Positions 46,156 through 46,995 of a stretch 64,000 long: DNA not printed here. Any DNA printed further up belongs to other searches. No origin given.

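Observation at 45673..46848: Unusual fusion of a GPP34/GOLPH3-like domain to a dihaem-b-type membrane domain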

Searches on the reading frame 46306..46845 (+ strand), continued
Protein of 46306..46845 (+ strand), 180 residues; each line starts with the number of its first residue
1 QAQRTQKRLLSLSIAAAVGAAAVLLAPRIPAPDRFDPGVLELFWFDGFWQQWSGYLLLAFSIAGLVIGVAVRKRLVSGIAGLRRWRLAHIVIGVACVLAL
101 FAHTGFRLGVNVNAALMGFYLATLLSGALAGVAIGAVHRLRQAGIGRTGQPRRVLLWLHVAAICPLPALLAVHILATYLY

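Call 42: predict_structure(alignment_id=A3)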
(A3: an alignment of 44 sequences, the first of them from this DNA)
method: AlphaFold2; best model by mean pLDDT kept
length: 180 residues; sequences in the alignment: 44
mean_pLDDT: 94.2   pTM: 0.88
mean pLDDT of the five models: 94.2, 93.1, 92.6, 92.4, 91.7
residues with pLDDT >= 90: 160; 70-90: 19; 50-70: 1; < 50: 0
segments of 3 or more residues with pLDDT < 50: none
pLDDT, mean of each block of 10 residues (from residue 1): 93 98 95 92 94 97 95 88 95 98 95 97 98 93 83 95 97 94
secondary structure, 60 per line:
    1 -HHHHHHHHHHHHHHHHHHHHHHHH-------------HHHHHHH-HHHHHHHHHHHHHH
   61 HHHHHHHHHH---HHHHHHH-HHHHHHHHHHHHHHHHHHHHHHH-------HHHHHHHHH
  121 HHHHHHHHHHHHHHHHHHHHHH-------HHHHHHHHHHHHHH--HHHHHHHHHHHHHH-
elements in order: H2-25 H39-45 H47-70 H74-80 H82-104 H112-142 H150-163 H166-179

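Call 45: fold_search(model_id=the predicted structure, library=pdb)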
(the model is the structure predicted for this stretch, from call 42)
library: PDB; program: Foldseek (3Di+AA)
matches with E <= 10: 219; with E <= 0.001: 0
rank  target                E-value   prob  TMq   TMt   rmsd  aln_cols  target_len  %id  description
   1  6xz4_A                2.3e-01  0.63  0.30  0.18  20.1       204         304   14  Crystal structure of TLNRD1 (released 2020-05-27)
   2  7uw9_o                3.5e-01  0.28  0.20  0.23  14.1       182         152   15  Citrus V-ATPase State 1, H in contact with subunit a (released 2022-07-06)
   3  4ybq_A                3.8e-01  0.57  0.30  0.16   8.8       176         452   12  Rat GLUT5 with Fv in the outward-open form (released 2015-10-07)
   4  6xz4_B                4.6e-01  0.35  0.27  0.17  20.0       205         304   15  Crystal structure of TLNRD1 (released 2020-05-27)
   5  1sj7_B                6.2e-01  0.47  0.34  0.36   7.9       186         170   11  Crystal Structure of Talin Rod 482-655 (released 2004-08-24)
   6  2l10_MODEL_1_A        6.5e-01  0.91  0.47  0.52   6.2       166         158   11  Solution Structure of the R6 Domain of Talin (released 2011-08-31)
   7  2kbb_MODEL_1_A        6.8e-01  0.72  0.40  0.41   7.3       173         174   12  Solution Structure of the R9 Domain of Talin (released 2009-03-17)
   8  4f7g_B                7.1e-01  0.91  0.50  0.52   6.4       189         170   12  Crystal structure of talin autoinhibition complex (released 2012-07-04)
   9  7cj3_B                7.5e-01  0.51  0.37  0.27  17.2       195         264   13  Crystal structure of the transmembrane domain of Salpingoeca rosetta rhodopsin phosphodiesterase (released 2020-11-25)
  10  9wji                  9.1e-01  0.12  0.19  0.12  16.9       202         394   15  Alkylsulfone-bound human VAChT (released 2025-11-05)
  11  8xcc_A                1.2e+00  0.14  0.23  0.10  20.8       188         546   13  Cryo-EM structure of Cas12o1 (E100K), crRNA and target DNA complex (released 2024-12-11)
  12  6c6l_H                1.4e+00  0.14  0.22  0.24  13.9       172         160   17  Yeast Vacuolar ATPase Vo in lipid nanodisc (released 2018-03-21)
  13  9brq_b                1.5e+00  0.13  0.23  0.21  15.5       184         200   17  Intact V-ATPase State 3 and synaptophysin complex in mouse brain isolated synaptic vesicles (released 2024-06-19)
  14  5jdo_A                1.5e+00  0.09  0.20  0.16  26.0       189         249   13  T. congolense haptoglobin-haemoglobin receptor in complex with haemoglobin (released 2016-04-27)
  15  2l7n_MODEL_1_A        1.5e+00  0.33  0.35  0.37   8.0       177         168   15  Solution Structure of the R5 Domain of Talin (released 2011-12-14)
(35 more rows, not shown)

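Call 52: search_protein_families(library=pfam, alignment_id=A3, max_evalue=1)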
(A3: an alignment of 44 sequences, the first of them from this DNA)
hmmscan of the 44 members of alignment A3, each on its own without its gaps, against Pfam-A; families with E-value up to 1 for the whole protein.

A. member 1, seq(180 aa): 1 family
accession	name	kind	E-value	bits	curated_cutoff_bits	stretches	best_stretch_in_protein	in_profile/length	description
PF07185.16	DUF1404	-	0.61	10.2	29.4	1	61-140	34-102/169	Protein of unknown function (DUF1404)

B. families by the number of members that match (of 44 scanned): 40 families (the first 25 are shown)
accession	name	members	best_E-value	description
PF14358.11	DUF4405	26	0.0002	Domain of unknown function (DUF4405)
PF01292.26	Ni_hydr_CYTB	18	4.9e-05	Prokaryotic cytochrome b561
PF01794.25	Ferric_reduct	8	0.00024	Ferric reductase like transmembrane component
PF00689.26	Cation_ATPase_C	6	0.00015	Cation transporting ATPase, C-terminus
PF13301.11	DUF4079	5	0.015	Protein of unknown function (DUF4079)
PF07185.16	DUF1404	2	0.0023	Protein of unknown function (DUF1404)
PF00892.27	EamA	1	0.00023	EamA-like transporter family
PF19053.6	EccD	1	0.00097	EccD-like transmembrane domain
PF07343.16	DUF1475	1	0.0013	Protein of unknown function (DUF1475)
PF05767.17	Pox_A14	1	0.0013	Poxvirus virion envelope protein A14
PF08510.17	PIG-P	1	0.0018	PIG-P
PF02592.20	Vut_1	1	0.006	Putative vitamin uptake transporter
PF10724.14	DUF2516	1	0.0072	Protein of unknown function (DUF2516)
PF12233.13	p12I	1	0.018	Human adult T cell leukemia/lymphoma virus protein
PF14715.11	FixP_N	1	0.032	N-terminal domain of cytochrome oxidase-cbb3, FixP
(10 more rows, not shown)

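Call 53: find_encoding_contigs(protein=P0339, flank=6000, max_places=1)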
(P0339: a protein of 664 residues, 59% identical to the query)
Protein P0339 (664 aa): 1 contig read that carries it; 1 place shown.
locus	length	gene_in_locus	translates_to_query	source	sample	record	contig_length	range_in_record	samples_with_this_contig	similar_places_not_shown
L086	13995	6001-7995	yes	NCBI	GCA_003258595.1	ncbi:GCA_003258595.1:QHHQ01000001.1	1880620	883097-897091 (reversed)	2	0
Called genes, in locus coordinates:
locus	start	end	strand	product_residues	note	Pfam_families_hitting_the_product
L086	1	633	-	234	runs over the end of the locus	-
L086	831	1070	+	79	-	PF10049:DUF2283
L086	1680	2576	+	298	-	-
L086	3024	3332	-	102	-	PF14145:YrhK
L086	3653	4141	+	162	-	PF11071:Nuc_deoxyri_tr3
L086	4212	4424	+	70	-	-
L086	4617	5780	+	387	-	PF11294:DUF3095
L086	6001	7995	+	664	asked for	PF00890:FAD_binding_2 (faint), PF01134:GIDA (faint), PF01262:AlaDh_PNT_C (faint), PF07992:Pyr_redox_2, PF13738:Pyr_redox_3, PF00070:Pyr_redox, PF18267:Rubredoxin_C, PF04324:Fer2_BFD, +10 more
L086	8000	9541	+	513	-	PF02085:Cytochrom_CIII (faint), PF02335:Cytochrom_C552 (faint), PF09699:Paired_CXXCH_1 (faint), PF14522:Cytochrome_C7 (faint), PF14537:Cytochrom_c3_2, PF22113:Mtrc-MtrF_II-IV_dom (faint)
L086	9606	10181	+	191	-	PF11845:Tll0287-like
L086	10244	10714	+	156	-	PF00042:Globin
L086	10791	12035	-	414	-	PF07690:MFS_1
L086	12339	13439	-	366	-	PF00353:HemolysinCabind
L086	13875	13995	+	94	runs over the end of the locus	-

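Call 54: find_encoding_contigs(protein=P0324, flank=6000, max_places=1)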
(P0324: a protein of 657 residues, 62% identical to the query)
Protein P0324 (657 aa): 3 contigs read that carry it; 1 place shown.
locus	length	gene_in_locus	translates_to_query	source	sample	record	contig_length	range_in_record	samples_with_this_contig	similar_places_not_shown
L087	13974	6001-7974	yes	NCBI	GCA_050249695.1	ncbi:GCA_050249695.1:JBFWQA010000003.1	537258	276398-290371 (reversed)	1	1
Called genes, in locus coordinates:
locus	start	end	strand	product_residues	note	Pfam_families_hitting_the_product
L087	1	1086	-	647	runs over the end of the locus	PF00989:PAS, PF08448:PAS_4, PF13426:PAS_9, PF00158:Sigma54_activat, PF14532:Sigma54_activ_2, PF00004:AAA (weak), PF07728:AAA_5 (weak), PF25601:AAA_lid_14, +2 more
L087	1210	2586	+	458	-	PF13379:NMT1_2, PF09084:NMT1 (weak)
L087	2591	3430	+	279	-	PF00528:BPD_transp_1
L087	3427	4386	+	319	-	PF00005:ABC_tran, PF13304:AAA_21 (faint)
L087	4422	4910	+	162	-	PF21291:CYNS_N, PF02560:Cyanate_lyase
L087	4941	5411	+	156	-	PF07080:DUF1348, PF12680:SnoaL_2 (weak)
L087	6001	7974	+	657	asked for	PF00890:FAD_binding_2 (faint), PF01134:GIDA (faint), PF01262:AlaDh_PNT_C (faint), PF07992:Pyr_redox_2, PF13738:Pyr_redox_3, PF00070:Pyr_redox, PF18267:Rubredoxin_C, PF04324:Fer2_BFD, +7 more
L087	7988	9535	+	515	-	PF09699:Paired_CXXCH_1 (faint), PF14522:Cytochrome_C7 (faint), PF14537:Cytochrom_c3_2, PF02335:Cytochrom_C552 (weak)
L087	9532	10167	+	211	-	PF11845:Tll0287-like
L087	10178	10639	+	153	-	PF13442:Cytochrome_CBB3, PF00034:Cytochrom_C (weak)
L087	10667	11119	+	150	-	PF00042:Globin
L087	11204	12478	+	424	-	PF00155:Aminotran_1_2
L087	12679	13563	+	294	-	PF00378:ECH_1, PF16113:ECH_2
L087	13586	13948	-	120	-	PF07110:EthD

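Call 55: find_encoding_contigs(protein=P0375, flank=6000, max_places=1)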
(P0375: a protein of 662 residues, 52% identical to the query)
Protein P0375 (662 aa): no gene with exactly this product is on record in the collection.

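Call 83: search_protein_families(library=ncbifam, proteins=[P0327, P0129, L084:9047-10606:+, L084:10675-11250:+, L084:11359-11811:+], max_evalue=0.001)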
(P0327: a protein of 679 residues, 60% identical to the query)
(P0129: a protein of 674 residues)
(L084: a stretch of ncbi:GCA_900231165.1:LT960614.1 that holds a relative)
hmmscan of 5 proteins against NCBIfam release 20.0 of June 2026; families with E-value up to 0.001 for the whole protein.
P0327 (679 aa): 108 families (the best 25 are shown)
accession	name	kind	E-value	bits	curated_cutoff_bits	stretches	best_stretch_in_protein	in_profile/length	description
TIGR02374.1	nitri_red_nirB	equivalog_domain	4.1e-117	392.6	578.35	1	35-492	2-467/794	nitrite reductase large subunit NirB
NF011565.0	PRK14989.1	subfamily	4.5e-79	266.5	883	1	34-493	6-473/847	nitrite reductase large subunit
NF003437.0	PRK04965.1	equivalog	3.6e-50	171.1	392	1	105-333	80-305/378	NADH:flavorubredoxin reductase NorW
NF045765.1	PhenlGlyoxDHPadH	equivalog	7.3e-47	160.2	475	1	65-414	38-393/416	NADH-dependent phenylglyoxylate dehydrogenase subunit epsilon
NF042949.2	3PPDioc_HcaD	equivalog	3.8e-42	144.4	450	1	34-304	4-277/386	3-phenylpropionate/cinnamic acid dioxygenase ferredoxin--NAD(+) reductase subunit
NF041682.1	ant_diox_AndAa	equivalog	3.4e-38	131.4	650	1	33-307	5-283/406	anthranilate 1,2-dioxygenase system ferredoxin--NAD(+) reductase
NF007123.0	PRK09564.1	equivalog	6.1e-37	127.3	458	1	106-366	79-353/444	CoA-disulfide reductase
NF046103.1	NOXase_Strep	equivalog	1.7e-35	122.9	600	1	116-304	90-282/442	H2O-forming NADH oxidase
TIGR03385.1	CoA_CoA_reduc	equivalog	2.2e-34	119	578.8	1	34-360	2-346/439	CoA-disulfide reductase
NF007286.0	PRK09754.1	equivalog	1.1e-31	110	447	1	34-303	6-277/400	phenylpropionate dioxygenase ferredoxin reductase subunit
TIGR02053.1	MerA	equivalog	3.3e-27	95.6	454.45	1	112-310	115-315/465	mercury(II) reductase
TIGR01350.1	lipoamide_DH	equivalog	1.5e-26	93.1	408.8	1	109-330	121-332/461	dihydrolipoyl dehydrogenase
NF004991.0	PRK06370.1-3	subfamily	8e-26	90.6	620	1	114-303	153-342/509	FAD-containing oxidoreductase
NF003585.0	PRK05249.1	equivalog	1.6e-22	79.8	465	1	120-330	133-336/464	Si-specific NAD(P)(+) transhydrogenase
NF004943.0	PRK06292.2-1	equivalog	1.8e-21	76.5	432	1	110-305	114-310/456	dihydrolipoyl dehydrogenase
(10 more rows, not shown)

P0129 (674 aa): 124 families (the best 25 are shown)
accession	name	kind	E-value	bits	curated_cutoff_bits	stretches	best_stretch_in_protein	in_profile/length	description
TIGR02374.1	nitri_red_nirB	equivalog_domain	7.3e-122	408.3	578.35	1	28-487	1-467/794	nitrite reductase large subunit NirB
NF011565.0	PRK14989.1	subfamily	4.8e-81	273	883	1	27-487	5-472/847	nitrite reductase large subunit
NF045765.1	PhenlGlyoxDHPadH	equivalog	8.6e-52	176.4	475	1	56-405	35-389/416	NADH-dependent phenylglyoxylate dehydrogenase subunit epsilon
NF003437.0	PRK04965.1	equivalog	2.8e-47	161.5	392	1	95-324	76-302/378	NADH:flavorubredoxin reductase NorW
NF042949.2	3PPDioc_HcaD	equivalog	1.1e-42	146.2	450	1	27-298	3-277/386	3-phenylpropionate/cinnamic acid dioxygenase ferredoxin--NAD(+) reductase subunit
NF041682.1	ant_diox_AndAa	equivalog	5.9e-37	127.3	650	1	26-300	4-282/406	anthranilate 1,2-dioxygenase system ferredoxin--NAD(+) reductase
TIGR03385.1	CoA_CoA_reduc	equivalog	1.3e-36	126.4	578.8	1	27-345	1-336/439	CoA-disulfide reductase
NF007286.0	PRK09754.1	equivalog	1.6e-34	119.4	447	1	27-297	5-277/400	phenylpropionate dioxygenase ferredoxin reductase subunit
NF007123.0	PRK09564.1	equivalog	3.1e-34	118.4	458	1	27-303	2-290/444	CoA-disulfide reductase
NF046103.1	NOXase_Strep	equivalog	4.9e-33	114.8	600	1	99-297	77-281/442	H2O-forming NADH oxidase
TIGR01350.1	lipoamide_DH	equivalog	1.2e-29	103.4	408.8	1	109-326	120-334/461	dihydrolipoyl dehydrogenase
TIGR02053.1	MerA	equivalog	5.5e-29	101.5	454.45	1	93-300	99-311/465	mercury(II) reductase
NF004991.0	PRK06370.1-3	subfamily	2.6e-26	92.2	620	2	110-297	155-342/509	FAD-containing oxidoreductase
NF041087.1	bile_acid_BaiCD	equivalog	1.1e-24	86.6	825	1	16-264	371-602/642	bile acid Fe-S flavoenzyme BaiCD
NF004943.0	PRK06292.2-1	equivalog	1.8e-22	79.8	432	1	110-297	120-308/456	dihydrolipoyl dehydrogenase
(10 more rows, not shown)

L084:9047-10606:+ (520 aa): 6 families
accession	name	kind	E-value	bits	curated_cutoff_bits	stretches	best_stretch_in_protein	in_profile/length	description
TIGR03508.1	decahem_SO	subfamily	4.9e-14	52.4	192.2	2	401-481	3-79/258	DmsE family decaheme c-type cytochrome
NF041028.1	decahem_GSU2203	exception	1.9e-13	50.3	325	1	382-480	126-208/317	GSU2203 family decaheme c-type cytochrome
TIGR03153.1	cytochr_NrfH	equivalog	1.8e-07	31.3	134.2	0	114-146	105-137/138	cytochrome c nitrite reductase small subunit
TIGR01905.1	paired_CXXCH_1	subfamily_domain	1.1e-06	28.4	25.2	0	114-146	9-40/41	doubled CXXCH domain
NF008339.0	PRK11125.1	equivalog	4.6e-06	25.5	595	1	419-480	272-326/487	ammonia-forming cytochrome c nitrite reductase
TIGR03152.1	cyto_c552_HCOOH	exception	1.9e-05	23.6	692.5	1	418-480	229-284/441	ammonia-forming nitrite reductase cytochrome c552 subunit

L084:10675-11250:+ (192 aa): 0 families

L084:11359-11811:+ (151 aa): 1 family
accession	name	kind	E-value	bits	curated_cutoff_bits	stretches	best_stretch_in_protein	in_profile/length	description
NF009805.0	PRK13289.1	equivalog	3.8e-24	85.3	432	1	3-135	4-139/399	NO-inducible flavohemoprotein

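Call 89: find_encoding_contigs(protein=P0281, flank=4000, max_places=1)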
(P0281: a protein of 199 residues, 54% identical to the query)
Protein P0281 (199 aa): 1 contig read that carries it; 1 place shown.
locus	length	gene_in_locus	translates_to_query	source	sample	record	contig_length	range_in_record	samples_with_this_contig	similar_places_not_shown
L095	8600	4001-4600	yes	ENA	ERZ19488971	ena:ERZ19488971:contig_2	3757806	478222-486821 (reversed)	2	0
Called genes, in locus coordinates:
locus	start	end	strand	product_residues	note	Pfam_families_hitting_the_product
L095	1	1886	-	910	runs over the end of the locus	PF00384:Molybdopterin, PF01568:Molydop_binding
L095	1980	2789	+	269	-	PF01936:NYN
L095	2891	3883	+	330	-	PF01244:Peptidase_M19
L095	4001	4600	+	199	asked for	-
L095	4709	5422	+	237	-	PF11845:Tll0287-like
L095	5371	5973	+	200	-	PF05719:GPP34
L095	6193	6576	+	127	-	PF12844:HTH_19 (weak), PF13560:HTH_31, PF01381:HTH_3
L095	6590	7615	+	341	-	-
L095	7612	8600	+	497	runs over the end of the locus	PF07364:DUF1485, PF07171:MlrC_C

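Call 90: find_encoding_contigs(protein=P0277, flank=4000, max_places=1)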
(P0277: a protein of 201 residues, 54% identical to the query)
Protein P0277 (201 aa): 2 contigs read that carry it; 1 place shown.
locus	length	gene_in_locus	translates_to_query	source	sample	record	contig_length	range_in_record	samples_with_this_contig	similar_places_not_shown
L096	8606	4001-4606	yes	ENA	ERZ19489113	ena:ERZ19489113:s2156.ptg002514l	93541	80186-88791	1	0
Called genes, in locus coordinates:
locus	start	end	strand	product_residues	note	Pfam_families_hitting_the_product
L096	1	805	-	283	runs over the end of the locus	PF00497:SBP_bac_3, PF10613:Lig_chan-Glu_bd (weak)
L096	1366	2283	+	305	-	PF01522:Polysacc_deac_1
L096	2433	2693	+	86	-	PF01555:N6_N4_Mtase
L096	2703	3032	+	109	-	-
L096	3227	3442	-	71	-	-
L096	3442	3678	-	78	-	-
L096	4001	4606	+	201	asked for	-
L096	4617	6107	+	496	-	PF14522:Cytochrome_C7 (faint), PF14537:Cytochrom_c3_2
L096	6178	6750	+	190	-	PF11845:Tll0287-like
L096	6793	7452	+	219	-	PF05719:GPP34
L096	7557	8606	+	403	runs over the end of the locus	PF01266:DAO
